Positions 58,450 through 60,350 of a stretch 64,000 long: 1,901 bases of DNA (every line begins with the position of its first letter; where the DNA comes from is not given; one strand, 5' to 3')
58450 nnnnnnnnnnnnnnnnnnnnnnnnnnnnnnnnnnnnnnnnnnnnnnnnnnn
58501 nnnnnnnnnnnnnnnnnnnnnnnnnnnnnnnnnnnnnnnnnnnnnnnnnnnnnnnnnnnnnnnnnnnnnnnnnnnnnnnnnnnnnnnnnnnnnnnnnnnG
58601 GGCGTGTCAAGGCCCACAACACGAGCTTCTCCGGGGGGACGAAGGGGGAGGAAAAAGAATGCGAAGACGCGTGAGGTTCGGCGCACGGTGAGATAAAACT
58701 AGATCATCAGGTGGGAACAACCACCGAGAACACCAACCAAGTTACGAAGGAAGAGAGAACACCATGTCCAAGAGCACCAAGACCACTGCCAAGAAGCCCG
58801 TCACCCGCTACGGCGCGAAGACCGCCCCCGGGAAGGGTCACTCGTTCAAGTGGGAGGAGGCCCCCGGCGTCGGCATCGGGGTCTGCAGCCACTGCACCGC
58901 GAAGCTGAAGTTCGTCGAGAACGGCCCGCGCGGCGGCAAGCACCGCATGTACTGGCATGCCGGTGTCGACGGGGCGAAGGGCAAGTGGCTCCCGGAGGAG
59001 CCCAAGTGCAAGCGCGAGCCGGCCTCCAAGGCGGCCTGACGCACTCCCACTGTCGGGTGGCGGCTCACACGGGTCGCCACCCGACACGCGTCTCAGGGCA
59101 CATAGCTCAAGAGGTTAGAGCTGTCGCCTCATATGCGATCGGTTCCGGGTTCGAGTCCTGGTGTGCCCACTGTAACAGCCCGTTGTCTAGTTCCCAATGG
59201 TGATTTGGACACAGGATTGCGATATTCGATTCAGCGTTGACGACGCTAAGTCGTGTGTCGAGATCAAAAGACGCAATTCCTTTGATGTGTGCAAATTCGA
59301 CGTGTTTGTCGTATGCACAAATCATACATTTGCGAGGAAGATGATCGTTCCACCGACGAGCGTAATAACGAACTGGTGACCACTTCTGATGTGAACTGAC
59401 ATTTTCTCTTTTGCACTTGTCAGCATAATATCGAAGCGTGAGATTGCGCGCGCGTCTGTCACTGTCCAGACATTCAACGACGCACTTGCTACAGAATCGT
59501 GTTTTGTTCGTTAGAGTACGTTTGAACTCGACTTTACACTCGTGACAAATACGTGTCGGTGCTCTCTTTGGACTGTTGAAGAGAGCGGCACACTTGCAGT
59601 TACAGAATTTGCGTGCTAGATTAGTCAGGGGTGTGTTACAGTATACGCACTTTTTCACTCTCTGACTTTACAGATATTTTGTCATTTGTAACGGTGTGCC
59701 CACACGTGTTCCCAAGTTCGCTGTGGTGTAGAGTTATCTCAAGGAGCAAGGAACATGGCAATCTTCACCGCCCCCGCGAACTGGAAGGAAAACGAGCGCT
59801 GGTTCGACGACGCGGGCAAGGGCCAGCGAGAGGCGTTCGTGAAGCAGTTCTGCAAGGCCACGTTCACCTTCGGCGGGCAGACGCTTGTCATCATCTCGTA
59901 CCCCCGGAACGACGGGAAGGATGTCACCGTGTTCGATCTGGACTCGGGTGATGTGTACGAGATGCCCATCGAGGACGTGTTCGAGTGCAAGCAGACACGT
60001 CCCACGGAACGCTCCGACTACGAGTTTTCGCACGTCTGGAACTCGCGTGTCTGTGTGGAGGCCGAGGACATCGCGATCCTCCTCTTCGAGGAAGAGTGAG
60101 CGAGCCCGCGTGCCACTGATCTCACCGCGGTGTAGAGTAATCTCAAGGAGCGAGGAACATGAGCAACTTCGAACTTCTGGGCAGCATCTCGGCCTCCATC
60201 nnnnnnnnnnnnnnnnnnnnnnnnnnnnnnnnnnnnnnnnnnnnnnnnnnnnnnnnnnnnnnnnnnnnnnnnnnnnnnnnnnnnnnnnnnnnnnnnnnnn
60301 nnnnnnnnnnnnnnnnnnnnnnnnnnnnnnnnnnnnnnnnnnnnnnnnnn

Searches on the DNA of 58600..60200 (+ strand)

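Call 8: search_dna_similar(query=window:58600-60200:+, collection=phages, mode=near, max_rows=40, rows=spread)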
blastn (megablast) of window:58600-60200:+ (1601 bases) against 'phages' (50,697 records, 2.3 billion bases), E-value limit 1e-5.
No match.

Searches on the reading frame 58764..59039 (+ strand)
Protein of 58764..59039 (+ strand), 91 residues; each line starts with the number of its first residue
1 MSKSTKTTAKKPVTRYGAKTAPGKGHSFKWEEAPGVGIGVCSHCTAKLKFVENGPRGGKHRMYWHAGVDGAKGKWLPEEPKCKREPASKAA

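Call 25: find_encoding_contigs(protein=window:58764-59039:+, flank=3000, max_places=10)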
Protein window:58764-59039:+ (91 aa): 23 contigs read that carry it; 10 places shown.
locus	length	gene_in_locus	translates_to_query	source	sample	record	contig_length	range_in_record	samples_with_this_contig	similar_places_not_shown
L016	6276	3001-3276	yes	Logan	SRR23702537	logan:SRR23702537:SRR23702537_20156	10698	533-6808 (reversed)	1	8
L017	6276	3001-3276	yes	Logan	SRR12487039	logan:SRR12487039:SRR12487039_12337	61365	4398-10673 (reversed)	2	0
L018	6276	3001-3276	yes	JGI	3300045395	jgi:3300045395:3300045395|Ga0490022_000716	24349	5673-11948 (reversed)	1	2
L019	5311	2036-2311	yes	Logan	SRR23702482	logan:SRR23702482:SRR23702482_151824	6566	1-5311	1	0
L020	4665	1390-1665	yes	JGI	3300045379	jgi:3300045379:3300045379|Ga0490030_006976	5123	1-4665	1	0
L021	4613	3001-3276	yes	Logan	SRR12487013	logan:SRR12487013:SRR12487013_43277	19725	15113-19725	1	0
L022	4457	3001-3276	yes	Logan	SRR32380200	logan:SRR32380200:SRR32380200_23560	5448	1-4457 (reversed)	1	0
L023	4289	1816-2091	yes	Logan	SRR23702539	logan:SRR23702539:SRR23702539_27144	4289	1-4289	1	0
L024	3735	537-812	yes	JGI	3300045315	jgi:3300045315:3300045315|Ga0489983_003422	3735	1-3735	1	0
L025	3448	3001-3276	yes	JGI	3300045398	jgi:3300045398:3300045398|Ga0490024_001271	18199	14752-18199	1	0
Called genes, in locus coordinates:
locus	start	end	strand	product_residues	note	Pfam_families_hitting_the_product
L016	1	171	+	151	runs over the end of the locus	-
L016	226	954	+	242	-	PF10979:DUF2786, PF23771:DUF7168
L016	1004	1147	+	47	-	-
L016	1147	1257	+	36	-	-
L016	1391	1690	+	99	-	-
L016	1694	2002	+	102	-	-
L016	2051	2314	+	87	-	-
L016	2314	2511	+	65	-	-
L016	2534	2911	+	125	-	-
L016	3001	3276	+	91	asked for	-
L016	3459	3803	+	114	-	-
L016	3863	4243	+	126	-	-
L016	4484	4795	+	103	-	-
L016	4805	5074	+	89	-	PF12957:DUF3846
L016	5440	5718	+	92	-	-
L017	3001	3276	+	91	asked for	-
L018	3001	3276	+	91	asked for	-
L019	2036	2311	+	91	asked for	-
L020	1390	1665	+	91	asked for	-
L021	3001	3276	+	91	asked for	-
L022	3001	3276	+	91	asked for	-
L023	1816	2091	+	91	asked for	-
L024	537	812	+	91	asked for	-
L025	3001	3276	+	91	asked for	-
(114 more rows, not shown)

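Call 33: search_protein_families(library=pfam, proteins=[window:58764-59039:+], max_evalue=0.1)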
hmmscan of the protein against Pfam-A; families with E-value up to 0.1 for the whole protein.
window:58764-59039:+ (91 aa): 1 family
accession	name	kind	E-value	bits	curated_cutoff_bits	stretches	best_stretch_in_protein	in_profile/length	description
PF08273.17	Zn_Ribbon_Prim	-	0.048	14.4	23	0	28-45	15-32/37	Zinc-binding domain of primase-helicase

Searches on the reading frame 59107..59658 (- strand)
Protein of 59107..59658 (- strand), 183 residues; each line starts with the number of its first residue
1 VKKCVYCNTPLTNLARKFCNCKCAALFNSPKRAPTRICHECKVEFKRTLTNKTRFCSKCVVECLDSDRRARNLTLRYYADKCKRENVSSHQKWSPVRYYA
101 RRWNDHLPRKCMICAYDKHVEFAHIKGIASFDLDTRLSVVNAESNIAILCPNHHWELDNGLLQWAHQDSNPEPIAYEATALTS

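Call 5: search_protein_families(library=pfam, proteins=[window:59107-59658:-], max_evalue=1)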
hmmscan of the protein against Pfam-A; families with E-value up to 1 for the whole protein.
window:59107-59658:- (183 aa): 1 family
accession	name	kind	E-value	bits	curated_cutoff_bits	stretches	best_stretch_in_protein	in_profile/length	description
PF13391.12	HNH_2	-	3.8e-05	23.9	21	1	111-162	1-63/66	HNH endonuclease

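Call 24: find_encoding_contigs(protein=window:59107-59658:-, flank=3000, max_places=10)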
Protein window:59107-59658:- (183 aa): no gene with exactly this product is on record in the collection.

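Call 58: search_dna_similar(query=window:59171-59658:-, collection=phages, mode=protein, max_rows=25, max_evalue=0.001)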
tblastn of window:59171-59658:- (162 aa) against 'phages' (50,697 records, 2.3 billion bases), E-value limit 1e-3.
Records with a match: 3; places in all: 3; records where one place covers at least 80% of the query: 2.
Best place of each record, by identity: <60% 3.
By first word of the organism name: Erwinia 1; Bacteriophage 1; Streptomyces 1.
By host as written in the record: Erwinia sp. SH30 1; - 1; Streptomyces griseus ATCC 10137 1.
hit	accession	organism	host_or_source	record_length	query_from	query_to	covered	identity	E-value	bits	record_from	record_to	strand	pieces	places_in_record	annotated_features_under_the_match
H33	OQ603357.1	Erwinia phage Ep030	Erwinia sp. SH30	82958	4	159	96%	35.8%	1e-15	79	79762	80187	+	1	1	record has no annotation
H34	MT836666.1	Bacteriophage sp.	human fecal samples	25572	16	162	91%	32.9%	3e-9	60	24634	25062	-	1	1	record has no annotation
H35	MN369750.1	Streptomyces phage TomSawyer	Streptomyces griseus ATCC 10137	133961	83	162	49%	40.4%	5e-13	71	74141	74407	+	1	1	109: HNH endonuclease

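Call 84: get_annotated_region(hit=H35, flank=1500)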
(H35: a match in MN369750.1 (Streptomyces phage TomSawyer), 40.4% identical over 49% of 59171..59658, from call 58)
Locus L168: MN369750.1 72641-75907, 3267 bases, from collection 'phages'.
description: Streptomyces phage TomSawyer, complete genome.
organism: Streptomyces phage TomSawyer (NCBI taxid 2653771)
taxonomy: Viruses; Duplodnaviria; Heunggongvirae; Uroviricota; Caudoviricetes; Stanwilliamsviridae; Boydwoodruffvirinae; Karimacvirus
host: Streptomyces griseus ATCC 10137; source: soil; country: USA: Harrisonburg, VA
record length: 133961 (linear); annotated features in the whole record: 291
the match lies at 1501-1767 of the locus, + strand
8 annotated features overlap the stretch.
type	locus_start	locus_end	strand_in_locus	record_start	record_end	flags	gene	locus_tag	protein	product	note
CDS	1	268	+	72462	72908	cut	104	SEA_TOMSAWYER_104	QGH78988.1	hypothetical protein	-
CDS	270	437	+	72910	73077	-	105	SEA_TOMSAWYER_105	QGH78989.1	hypothetical protein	-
tRNA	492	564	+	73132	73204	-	106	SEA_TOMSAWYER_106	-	tRNA-Pro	codon recognized: CCA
tRNA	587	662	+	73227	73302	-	107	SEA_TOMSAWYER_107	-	tRNA-Pro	codon recognized: CCA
CDS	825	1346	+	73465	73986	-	108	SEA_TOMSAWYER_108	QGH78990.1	nucleotidyltransferase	nucleotidyl transferase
CDS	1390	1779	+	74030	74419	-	109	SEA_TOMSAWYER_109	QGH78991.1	HNH endonuclease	-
tRNA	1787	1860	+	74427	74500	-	110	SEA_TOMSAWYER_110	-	tRNA-Ile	codon recognized: AUC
CDS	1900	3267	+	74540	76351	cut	111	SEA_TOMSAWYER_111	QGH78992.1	FtsK-like DNA translocase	-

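Call 85: get_annotated_region(hit=H33, flank=1500)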
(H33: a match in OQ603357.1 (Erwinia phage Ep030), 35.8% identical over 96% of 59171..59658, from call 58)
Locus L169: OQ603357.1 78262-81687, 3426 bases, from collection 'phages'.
description: UNVERIFIED: Erwinia phage Ep030, complete genome.
organism: Erwinia phage Ep030 (NCBI taxid 3038323)
taxonomy: Viruses; Duplodnaviria; Heunggongvirae; Uroviricota; Caudoviricetes; Ounavirinae; Kolesnikvirus
host: Erwinia sp. SH30; source: -; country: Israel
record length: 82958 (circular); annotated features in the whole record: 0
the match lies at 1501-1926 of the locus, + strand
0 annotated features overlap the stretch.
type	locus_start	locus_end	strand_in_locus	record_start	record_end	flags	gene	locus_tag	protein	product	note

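Call 87: find_related_loci(query=window:59171-59658:-, collection=viral_contigs, flank=1500)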
Query window:59171-59658:- (162 aa) in viral_contigs; peptide patterns used: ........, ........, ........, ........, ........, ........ (x = any residue, [..] = any of these).
9 stretches matched a pattern; 7 encode a relative of the query (tblastn E <= 1e-3); 7 distinct loci.
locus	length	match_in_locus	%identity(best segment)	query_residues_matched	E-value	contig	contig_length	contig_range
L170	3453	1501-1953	32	18-162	4e-26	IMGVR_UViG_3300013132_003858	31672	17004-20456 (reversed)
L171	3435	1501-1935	36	1-159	4e-23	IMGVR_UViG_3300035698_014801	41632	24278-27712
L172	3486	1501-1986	35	3-162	5e-23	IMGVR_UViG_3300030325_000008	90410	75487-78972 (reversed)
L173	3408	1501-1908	32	15-162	6e-21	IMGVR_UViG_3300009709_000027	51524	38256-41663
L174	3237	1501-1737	48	86-162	2e-19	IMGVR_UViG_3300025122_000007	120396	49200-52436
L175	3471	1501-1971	35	16-162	6e-19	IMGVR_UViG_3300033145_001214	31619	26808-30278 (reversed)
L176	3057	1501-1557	74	144-162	2e-6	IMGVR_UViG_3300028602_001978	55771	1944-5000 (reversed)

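Call 90: search_protein_families(library=phrogs, proteins=[window:59107-59658:-], max_evalue=0.001)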
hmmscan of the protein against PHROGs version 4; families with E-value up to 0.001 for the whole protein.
window:59107-59658:- (183 aa): 1 family
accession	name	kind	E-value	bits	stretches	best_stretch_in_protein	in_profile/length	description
phrog_1271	-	DNA, RNA and nucleotide metabolism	5.9e-08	33.5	1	2-161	178-319/361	HNH endonuclease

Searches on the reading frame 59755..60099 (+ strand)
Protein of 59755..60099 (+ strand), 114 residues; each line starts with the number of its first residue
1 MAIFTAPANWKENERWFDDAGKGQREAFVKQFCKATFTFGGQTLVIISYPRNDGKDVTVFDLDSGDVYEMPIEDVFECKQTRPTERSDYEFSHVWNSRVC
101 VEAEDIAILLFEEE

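Call 23: find_encoding_contigs(protein=window:59755-60099:+, flank=3000, max_places=10)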
Protein window:59755-60099:+ (114 aa): 2 contigs read that carry it; 2 places shown.
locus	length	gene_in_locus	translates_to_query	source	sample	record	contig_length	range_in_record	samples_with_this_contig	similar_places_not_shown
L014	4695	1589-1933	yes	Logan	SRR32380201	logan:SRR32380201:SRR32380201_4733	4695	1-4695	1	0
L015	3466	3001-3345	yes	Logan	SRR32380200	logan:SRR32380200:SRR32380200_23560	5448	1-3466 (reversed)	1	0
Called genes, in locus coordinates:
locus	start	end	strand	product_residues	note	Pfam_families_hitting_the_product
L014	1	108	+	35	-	?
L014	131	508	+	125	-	-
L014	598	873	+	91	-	-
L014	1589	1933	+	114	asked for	-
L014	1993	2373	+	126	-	-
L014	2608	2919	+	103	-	-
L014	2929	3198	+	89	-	PF12957:DUF3846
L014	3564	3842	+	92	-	-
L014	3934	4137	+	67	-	-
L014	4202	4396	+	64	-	-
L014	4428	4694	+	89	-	?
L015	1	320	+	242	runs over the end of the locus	PF10979:DUF2786, PF23771:DUF7168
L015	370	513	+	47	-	-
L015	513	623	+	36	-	-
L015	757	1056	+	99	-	-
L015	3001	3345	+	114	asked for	-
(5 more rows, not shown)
